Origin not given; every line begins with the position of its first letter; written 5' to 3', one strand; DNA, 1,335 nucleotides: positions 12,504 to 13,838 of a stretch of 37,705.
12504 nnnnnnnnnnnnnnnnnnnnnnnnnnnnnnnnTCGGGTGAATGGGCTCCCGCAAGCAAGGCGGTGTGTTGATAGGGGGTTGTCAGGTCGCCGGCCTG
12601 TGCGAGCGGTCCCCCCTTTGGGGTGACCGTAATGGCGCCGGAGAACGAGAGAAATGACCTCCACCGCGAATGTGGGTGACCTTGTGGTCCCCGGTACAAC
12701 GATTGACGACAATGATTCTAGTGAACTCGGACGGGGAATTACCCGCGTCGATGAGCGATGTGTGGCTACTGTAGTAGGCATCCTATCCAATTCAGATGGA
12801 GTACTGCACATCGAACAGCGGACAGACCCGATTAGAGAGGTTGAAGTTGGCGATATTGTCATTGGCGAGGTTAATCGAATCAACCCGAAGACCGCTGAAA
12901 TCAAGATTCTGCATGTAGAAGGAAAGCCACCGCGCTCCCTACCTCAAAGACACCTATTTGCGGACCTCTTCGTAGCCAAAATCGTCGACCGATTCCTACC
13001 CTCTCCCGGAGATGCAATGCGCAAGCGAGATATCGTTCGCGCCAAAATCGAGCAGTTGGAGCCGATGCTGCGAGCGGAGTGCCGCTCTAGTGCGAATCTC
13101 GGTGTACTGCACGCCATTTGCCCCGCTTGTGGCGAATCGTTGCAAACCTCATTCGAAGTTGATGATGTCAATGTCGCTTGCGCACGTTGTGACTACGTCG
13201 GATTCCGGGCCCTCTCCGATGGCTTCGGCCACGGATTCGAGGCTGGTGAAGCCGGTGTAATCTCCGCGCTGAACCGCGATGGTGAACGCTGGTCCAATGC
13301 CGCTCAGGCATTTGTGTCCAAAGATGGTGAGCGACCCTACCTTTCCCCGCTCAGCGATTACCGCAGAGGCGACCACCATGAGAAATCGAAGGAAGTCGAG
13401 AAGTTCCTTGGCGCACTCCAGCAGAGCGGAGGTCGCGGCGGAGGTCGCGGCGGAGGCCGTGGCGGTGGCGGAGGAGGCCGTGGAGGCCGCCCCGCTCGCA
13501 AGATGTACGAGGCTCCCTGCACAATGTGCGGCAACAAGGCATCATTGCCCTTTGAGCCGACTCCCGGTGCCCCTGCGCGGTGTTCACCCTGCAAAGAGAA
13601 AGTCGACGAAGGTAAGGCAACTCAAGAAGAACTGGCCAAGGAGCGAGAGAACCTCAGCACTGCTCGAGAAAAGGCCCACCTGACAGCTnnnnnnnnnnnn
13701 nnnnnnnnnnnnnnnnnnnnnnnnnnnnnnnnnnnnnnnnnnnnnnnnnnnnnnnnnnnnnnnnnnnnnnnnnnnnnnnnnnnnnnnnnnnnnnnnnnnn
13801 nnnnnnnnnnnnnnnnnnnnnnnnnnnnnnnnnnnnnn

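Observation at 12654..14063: Complete Csl4 exosome cap subunit fused in frame to an RGG box, a CxxC-x17-CxxC module, an RRM and a GAR tail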

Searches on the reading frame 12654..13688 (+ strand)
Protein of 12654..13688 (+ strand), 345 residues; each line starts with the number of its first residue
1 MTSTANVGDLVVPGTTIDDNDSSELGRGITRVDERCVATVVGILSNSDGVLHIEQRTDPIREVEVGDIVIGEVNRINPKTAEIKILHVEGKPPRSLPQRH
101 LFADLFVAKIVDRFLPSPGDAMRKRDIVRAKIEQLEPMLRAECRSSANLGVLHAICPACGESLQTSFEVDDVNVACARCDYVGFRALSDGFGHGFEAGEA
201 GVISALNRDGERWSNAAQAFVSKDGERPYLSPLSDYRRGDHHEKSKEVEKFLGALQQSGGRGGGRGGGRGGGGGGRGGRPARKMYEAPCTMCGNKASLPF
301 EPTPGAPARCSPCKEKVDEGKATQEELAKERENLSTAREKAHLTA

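Call 38: search_protein_representatives(alignment_id=A3)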
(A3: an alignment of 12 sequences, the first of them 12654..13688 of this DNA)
Query: 12 sequences, 338 profile positions. Proteins with E-value up to 0.001 (for the whole library): 4307; up to 1e-10: 617; up to 1e-30: 24. The best 150 are listed.
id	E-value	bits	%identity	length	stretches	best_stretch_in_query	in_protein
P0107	1.5e-162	556.6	-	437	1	3-337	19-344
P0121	1.3e-89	316.8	-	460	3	10-224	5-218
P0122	3.6e-74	266.0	-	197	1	89-232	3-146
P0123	3.3e-65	236.6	-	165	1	4-161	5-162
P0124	6.0e-62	225.8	-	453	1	9-241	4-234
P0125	7.7e-61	222.2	-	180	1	97-246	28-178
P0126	2.4e-60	220.6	-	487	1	9-274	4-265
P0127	3.2e-59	216.9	-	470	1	9-219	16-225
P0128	5.7e-59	216.1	-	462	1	4-238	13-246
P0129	6.4e-54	199.5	-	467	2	9-238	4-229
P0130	1.5e-49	185.1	-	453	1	9-226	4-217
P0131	5.8e-49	183.2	-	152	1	20-166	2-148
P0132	4.2e-48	180.3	-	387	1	9-219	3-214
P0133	3.5e-47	177.3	-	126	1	1-126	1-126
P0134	2.0e-42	161.6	-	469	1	8-247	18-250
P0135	9.4e-42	159.5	-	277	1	12-239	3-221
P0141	5.7e-34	133.9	-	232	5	257-307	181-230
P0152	9.7e-24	100.2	-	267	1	6-195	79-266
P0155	8.3e-23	97.2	-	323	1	6-195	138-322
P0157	2.0e-22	95.9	-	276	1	8-272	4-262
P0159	9.6e-22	93.7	-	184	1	10-193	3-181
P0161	1.4e-21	93.1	-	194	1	8-196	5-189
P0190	4.1e-19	85.0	-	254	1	6-195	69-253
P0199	7.8e-19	84.1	-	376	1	8-195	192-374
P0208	1.8e-18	82.9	-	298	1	8-193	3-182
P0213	3.0e-18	82.2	-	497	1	6-196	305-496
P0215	3.2e-18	82.1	-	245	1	6-193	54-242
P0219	4.4e-18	81.6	-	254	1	5-197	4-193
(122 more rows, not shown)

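Call 39: search_protein_families(library=pfam, proteins=[P0121, P0124, P0126, P0127, P0128, P0129, P0130, P0132, P0134, P0135], max_evalue=0.001)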
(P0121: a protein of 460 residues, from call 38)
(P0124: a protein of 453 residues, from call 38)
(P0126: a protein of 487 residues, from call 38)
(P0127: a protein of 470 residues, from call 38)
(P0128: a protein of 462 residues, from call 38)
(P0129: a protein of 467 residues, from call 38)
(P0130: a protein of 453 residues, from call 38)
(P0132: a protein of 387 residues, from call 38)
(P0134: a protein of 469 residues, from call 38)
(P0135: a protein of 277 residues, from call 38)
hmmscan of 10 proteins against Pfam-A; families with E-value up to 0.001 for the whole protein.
P0121 (460 aa): 2 families
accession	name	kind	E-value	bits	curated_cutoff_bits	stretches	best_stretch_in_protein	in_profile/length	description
PF23477.1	zf_Tbcl_2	-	1.4e-21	76.4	27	2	300-330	4-34/37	Probable treble clef zinc finger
PF12773.13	DZR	-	0.00063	20.3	27.3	0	150-175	14-32/45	Double zinc ribbon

P0124 (453 aa): 5 families
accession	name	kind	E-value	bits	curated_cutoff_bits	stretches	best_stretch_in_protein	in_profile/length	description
PF00076.28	RRM_1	-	1.7e-41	140.4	20.7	2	259-329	1-70/70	RNA recognition motif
PF16367.11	RRM_7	-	2.5e-09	37.4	27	1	348-386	2-39/94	RNA recognition motif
PF14382.12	ECR1_N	-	7.7e-08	32.4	27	1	6-42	2-38/38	Exosome complex exonuclease RRP4 N-terminal region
PF08777.17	RRM_3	-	0.00065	20.2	22.9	0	259-324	4-63/102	RNA binding motif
PF03880.21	DbpA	-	0.00086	19.7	25.6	0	391-421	41-71/72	DbpA RNA binding domain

P0126 (487 aa): 5 families
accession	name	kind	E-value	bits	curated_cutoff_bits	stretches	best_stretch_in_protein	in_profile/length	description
PF00076.28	RRM_1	-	8.7e-40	134.9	20.7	2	269-339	1-70/70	RNA recognition motif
PF16367.11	RRM_7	-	3.7e-07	30.5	27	0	370-398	1-29/94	RNA recognition motif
PF16842.11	RRM_occluded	-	2.2e-05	24.7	30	0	278-340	13-70/79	Occluded RNA-recognition motif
PF24475.1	RBD_DEAH11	-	0.00028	21.4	28.4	0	301-341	72-111/115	DEAH11-like, RNA-binding domain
PF08777.17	RRM_3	-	0.00056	20.4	22.9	0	271-332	6-61/102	RNA binding motif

P0127 (470 aa): 5 families
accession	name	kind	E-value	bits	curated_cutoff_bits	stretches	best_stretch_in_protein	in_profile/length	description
PF00076.28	RRM_1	-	7.7e-39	131.8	20.7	2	351-420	1-69/70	RNA recognition motif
PF24475.1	RBD_DEAH11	-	1.9e-08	34.9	28.4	0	282-327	69-113/115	DEAH11-like, RNA-binding domain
PF14382.12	ECR1_N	-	1.4e-05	25.2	27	1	17-53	1-37/38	Exosome complex exonuclease RRP4 N-terminal region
PF25701.1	RRM_YTH1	-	3e-05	24.2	35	0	350-415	4-64/75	YTH1-like RRM domain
PF13893.12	RRM_5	-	0.00046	20.3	27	0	293-326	65-98/125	RNA recognition motif. (a.k.a. RRM, RBD, or RNP domain)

P0128 (462 aa): 7 families
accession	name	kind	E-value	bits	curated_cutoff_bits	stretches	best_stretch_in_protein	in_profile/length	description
PF00076.28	RRM_1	-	2.5e-44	149.4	20.7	2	267-336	1-69/70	RNA recognition motif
PF16367.11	RRM_7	-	1.2e-10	41.6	27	1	265-296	2-32/94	RNA recognition motif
PF03880.21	DbpA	-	1.6e-06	28.5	25.6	0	402-431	41-70/72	DbpA RNA binding domain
PF08777.17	RRM_3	-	3.7e-06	27.4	22.9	0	269-331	6-64/102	RNA binding motif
PF13893.12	RRM_5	-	1e-05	25.7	27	0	357-438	25-103/125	RNA recognition motif. (a.k.a. RRM, RBD, or RNP domain)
PF14382.12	ECR1_N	-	7.6e-05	22.9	27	1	20-55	2-37/38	Exosome complex exonuclease RRP4 N-terminal region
PF16842.11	RRM_occluded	-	0.00014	22.1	30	0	371-435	14-74/79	Occluded RNA-recognition motif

P0129 (467 aa): 5 families
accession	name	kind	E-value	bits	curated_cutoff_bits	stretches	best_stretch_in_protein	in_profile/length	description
PF00076.28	RRM_1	-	3.5e-39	132.9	20.7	2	259-327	1-69/70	RNA recognition motif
PF16367.11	RRM_7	-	4.6e-06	27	27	0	257-283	2-28/94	RNA recognition motif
PF14382.12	ECR1_N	-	1.9e-05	24.8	27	1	5-38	1-34/38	Exosome complex exonuclease RRP4 N-terminal region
PF16842.11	RRM_occluded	-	4.8e-05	23.6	30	0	263-329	8-70/79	Occluded RNA-recognition motif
PF13893.12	RRM_5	-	0.0002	21.5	27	0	362-428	40-102/125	RNA recognition motif. (a.k.a. RRM, RBD, or RNP domain)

P0130 (453 aa): 4 families
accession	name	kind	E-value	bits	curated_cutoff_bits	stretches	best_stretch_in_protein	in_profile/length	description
PF00076.28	RRM_1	-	2.3e-38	130.3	20.7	2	257-325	1-69/70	RNA recognition motif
PF16367.11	RRM_7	-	1.5e-07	31.8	27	0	255-314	2-68/94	RNA recognition motif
PF03880.21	DbpA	-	0.00042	20.7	25.6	0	305-328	48-71/72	DbpA RNA binding domain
PF14382.12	ECR1_N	-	0.0007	19.8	27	0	5-40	1-36/38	Exosome complex exonuclease RRP4 N-terminal region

P0132 (387 aa): 2 families
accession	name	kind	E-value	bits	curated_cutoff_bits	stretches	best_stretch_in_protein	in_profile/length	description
PF00076.28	RRM_1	-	1.3e-16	60.7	20.7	1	242-311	1-69/70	RNA recognition motif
PF14382.12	ECR1_N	-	0.00073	19.7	27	0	4-40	1-36/38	Exosome complex exonuclease RRP4 N-terminal region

P0134 (469 aa): 2 families
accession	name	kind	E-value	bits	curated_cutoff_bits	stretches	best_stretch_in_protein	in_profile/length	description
PF00076.28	RRM_1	-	2.5e-36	123.8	20.7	2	274-342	1-69/70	RNA recognition motif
PF14382.12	ECR1_N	-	5e-10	39.4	27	1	20-57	1-38/38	Exosome complex exonuclease RRP4 N-terminal region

P0135 (277 aa): 1 family
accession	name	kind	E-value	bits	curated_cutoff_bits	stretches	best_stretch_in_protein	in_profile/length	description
PF14382.12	ECR1_N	-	1.4e-05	25.2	27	1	1-36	1-36/38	Exosome complex exonuclease RRP4 N-terminal region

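Call 40: list_cluster_members(proteins=[P0121, P0124, P0126, P0127, P0128, P0129, P0130, P0132, P0134, P0135])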
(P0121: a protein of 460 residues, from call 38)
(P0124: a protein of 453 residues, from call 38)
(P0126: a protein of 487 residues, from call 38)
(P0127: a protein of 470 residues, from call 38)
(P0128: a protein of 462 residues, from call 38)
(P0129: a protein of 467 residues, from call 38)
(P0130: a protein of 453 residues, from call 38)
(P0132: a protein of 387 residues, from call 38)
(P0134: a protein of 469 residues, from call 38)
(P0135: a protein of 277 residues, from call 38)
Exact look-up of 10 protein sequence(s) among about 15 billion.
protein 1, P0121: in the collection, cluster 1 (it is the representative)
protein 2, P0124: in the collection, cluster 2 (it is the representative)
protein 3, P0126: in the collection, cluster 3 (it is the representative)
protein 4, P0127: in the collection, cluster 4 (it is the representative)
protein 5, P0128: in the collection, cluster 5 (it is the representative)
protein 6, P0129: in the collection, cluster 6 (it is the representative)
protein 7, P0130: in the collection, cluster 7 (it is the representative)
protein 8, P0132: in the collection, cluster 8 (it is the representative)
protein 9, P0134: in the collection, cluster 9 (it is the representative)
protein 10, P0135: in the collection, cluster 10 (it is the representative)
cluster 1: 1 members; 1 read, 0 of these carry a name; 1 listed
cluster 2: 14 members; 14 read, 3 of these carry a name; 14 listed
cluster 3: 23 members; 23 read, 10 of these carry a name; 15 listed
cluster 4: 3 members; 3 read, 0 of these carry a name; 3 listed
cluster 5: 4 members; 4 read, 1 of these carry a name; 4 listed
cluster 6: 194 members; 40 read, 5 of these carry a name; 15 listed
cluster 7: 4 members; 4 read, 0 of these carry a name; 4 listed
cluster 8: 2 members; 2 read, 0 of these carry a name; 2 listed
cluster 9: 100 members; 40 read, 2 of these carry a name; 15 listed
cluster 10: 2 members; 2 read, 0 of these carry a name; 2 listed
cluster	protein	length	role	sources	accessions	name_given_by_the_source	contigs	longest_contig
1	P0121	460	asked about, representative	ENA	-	-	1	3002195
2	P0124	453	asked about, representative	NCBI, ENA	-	-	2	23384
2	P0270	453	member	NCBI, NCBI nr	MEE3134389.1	MAG: exosome complex RNA-binding protein Csl4 [Candidatus Thermoplasmatota archaeon] | exosome complex RNA-binding protein Csl4 [Candidatus Thermoplasmatota archaeon]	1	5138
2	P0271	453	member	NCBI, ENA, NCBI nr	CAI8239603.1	MAG: Uncharacterised protein [Methanobacteriota archaeon] | MAG: Uncharacterised protein [Euryarchaeota archaeon]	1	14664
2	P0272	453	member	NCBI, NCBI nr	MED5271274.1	MAG: exosome complex RNA-binding protein Csl4 [Candidatus Thermoplasmatota archaeon] | exosome complex RNA-binding protein Csl4 [Candidatus Thermoplasmatota archaeon]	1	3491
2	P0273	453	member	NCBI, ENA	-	-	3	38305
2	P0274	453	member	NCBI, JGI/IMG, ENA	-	-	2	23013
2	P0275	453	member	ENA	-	-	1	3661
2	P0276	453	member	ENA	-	-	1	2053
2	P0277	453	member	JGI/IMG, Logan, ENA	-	-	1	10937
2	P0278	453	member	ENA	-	-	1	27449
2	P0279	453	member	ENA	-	-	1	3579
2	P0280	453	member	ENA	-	-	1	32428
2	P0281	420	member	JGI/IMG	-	-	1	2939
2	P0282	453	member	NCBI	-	-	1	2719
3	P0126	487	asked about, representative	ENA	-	-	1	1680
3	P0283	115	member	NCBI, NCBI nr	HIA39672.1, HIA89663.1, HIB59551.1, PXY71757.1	MAG: RNA-binding protein [Methanobacteriota archaeon] | MAG: RNA-binding protein [Euryarchaeota archaeon]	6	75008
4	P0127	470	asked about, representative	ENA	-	-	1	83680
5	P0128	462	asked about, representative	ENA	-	-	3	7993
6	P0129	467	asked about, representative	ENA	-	-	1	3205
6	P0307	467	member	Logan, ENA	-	-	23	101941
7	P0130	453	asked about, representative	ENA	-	-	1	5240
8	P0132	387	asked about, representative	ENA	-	-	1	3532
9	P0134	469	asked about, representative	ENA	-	-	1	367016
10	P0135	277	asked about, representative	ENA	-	-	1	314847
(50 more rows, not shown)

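Call 61: find_encoding_contigs(protein=P0307, flank=6000, max_places=2)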
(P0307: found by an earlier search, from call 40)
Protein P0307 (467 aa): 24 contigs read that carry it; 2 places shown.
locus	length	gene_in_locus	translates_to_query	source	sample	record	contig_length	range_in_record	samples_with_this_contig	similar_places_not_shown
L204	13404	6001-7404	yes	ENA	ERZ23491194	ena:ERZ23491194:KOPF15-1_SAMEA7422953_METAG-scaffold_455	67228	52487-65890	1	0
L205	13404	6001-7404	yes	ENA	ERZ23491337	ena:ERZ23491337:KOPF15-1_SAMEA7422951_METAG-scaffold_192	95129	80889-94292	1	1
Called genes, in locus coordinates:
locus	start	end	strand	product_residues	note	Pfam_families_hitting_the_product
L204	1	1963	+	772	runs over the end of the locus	-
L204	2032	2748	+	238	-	PF00535:Glycos_transf_2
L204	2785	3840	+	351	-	PF01118:Semialdhyde_dh, PF02774:Semialdhyde_dhC (weak)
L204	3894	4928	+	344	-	-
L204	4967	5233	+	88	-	PF13240:Zn_Ribbon_1 (weak)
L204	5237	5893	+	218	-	PF05175:MTS, PF03602:Cons_hypoth95, PF06325:PrmA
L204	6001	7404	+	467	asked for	PF00076:RRM_1, PF16367:RRM_7 (faint), PF00076:RRM_1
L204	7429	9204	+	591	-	PF04055:Radical_SAM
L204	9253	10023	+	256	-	PF03167:UDG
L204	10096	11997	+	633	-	PF00501:AMP-binding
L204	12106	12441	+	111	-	-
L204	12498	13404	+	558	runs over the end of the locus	PF00931:NB-ARC (faint), PF13476:AAA_23 (faint), PF00005:ABC_tran, PF00006:ATP-synt_ab (faint), PF01926:MMR_HSR1 (faint), PF02463:SMC_N (faint), PF13304:AAA_21 (faint), PF00005:ABC_tran, +3 more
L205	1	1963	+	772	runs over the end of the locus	-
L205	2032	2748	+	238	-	PF00535:Glycos_transf_2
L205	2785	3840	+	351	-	PF01118:Semialdhyde_dh, PF02774:Semialdhyde_dhC (weak)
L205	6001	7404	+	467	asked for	PF00076:RRM_1, PF16367:RRM_7 (faint), PF00076:RRM_1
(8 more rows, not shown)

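Call 65: search_protein_families(library=pfam, proteins=[P0199, P0213, P0155, P0152, P0190, P0215, P0157, P0208, P0219, P0141], max_evalue=0.001)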
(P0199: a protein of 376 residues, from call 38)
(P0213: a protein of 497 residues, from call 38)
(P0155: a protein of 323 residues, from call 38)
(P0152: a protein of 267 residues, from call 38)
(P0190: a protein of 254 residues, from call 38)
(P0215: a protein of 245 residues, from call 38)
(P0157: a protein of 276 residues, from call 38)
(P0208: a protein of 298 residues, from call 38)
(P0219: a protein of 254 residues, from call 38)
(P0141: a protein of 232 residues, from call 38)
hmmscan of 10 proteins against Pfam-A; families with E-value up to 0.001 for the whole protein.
P0199 (376 aa): 2 families
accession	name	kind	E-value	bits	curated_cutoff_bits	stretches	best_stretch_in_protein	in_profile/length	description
PF14382.12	ECR1_N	-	1.2e-07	31.8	27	1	194-228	1-35/38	Exosome complex exonuclease RRP4 N-terminal region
PF10447.15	EXOSC1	-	0.00093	20.3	21.2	0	251-298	4-45/112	Exosome component EXOSC1/CSL4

P0213 (497 aa): 0 families

P0155 (323 aa): 2 families
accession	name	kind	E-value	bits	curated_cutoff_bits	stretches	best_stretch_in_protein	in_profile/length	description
PF14382.12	ECR1_N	-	2e-11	43.9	27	1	142-179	1-38/38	Exosome complex exonuclease RRP4 N-terminal region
PF10447.15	EXOSC1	-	2.4e-05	25.4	21.2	1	198-250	3-49/112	Exosome component EXOSC1/CSL4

P0152 (267 aa): 2 families
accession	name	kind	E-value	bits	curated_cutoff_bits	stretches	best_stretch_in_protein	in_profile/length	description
PF14382.12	ECR1_N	-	1.1e-10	41.6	27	1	83-120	1-38/38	Exosome complex exonuclease RRP4 N-terminal region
PF10447.15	EXOSC1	-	5e-05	24.4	21.2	0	139-193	3-50/112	Exosome component EXOSC1/CSL4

P0190 (254 aa): 4 families
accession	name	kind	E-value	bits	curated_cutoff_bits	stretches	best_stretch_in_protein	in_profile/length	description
PF14382.12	ECR1_N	-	9.4e-12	45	27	1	74-109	2-37/38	Exosome complex exonuclease RRP4 N-terminal region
PF22625.2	ECR1_N_2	-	0.00011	22.4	27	1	73-120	3-49/51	Exosome RNA binding protein RRP4 N-terminal domain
PF10447.15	EXOSC1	-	0.00072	20.7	21.2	0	129-181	3-49/112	Exosome component EXOSC1/CSL4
PF01155.25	HypA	-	0.00087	19.7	28.9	0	187-245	47-100/112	Hydrogenase/urease nickel incorporation, metallochaperone, hypA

P0215 (245 aa): 2 families
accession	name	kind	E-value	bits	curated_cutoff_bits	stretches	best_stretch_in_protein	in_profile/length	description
PF14382.12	ECR1_N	-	5.8e-13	48.8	27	1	58-94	1-37/38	Exosome complex exonuclease RRP4 N-terminal region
PF22625.2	ECR1_N_2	-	2e-06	28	27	1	57-105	2-49/51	Exosome RNA binding protein RRP4 N-terminal domain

P0157 (276 aa): 2 families
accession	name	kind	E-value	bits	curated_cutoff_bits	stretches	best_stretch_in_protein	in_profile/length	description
PF14382.12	ECR1_N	-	1.6e-11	44.2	27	1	6-42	1-37/38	Exosome complex exonuclease RRP4 N-terminal region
PF10447.15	EXOSC1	-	0.00045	21.3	21.2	0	62-89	3-30/112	Exosome component EXOSC1/CSL4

P0208 (298 aa): 3 families
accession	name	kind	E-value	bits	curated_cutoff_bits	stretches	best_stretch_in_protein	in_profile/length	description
PF14382.12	ECR1_N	-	2.1e-11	43.8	27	1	5-40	1-36/38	Exosome complex exonuclease RRP4 N-terminal region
PF00575.29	S1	-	3e-05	24.8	22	0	97-130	30-63/74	S1 RNA binding domain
PF16432.10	DUF5029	-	0.0005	20.2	25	1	56-127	112-182/211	Domain of unknown function (DUF5029)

P0219 (254 aa): 1 family
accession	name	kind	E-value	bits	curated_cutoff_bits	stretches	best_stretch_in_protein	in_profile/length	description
PF14382.12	ECR1_N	-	3.8e-10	39.8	27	1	9-46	1-38/38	Exosome complex exonuclease RRP4 N-terminal region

P0141 (232 aa): 3 families
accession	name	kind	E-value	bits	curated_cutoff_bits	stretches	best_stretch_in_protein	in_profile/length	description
PF23477.1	zf_Tbcl_2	-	2.4e-74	245.2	27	5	137-173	1-37/37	Probable treble clef zinc finger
PF14599.11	zinc_ribbon_6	-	2.5e-08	34.2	27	0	198-229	25-53/59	Zinc-ribbon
PF14353.12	CpXC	-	4.2e-05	24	25.4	0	58-74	35-51/121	CpXC protein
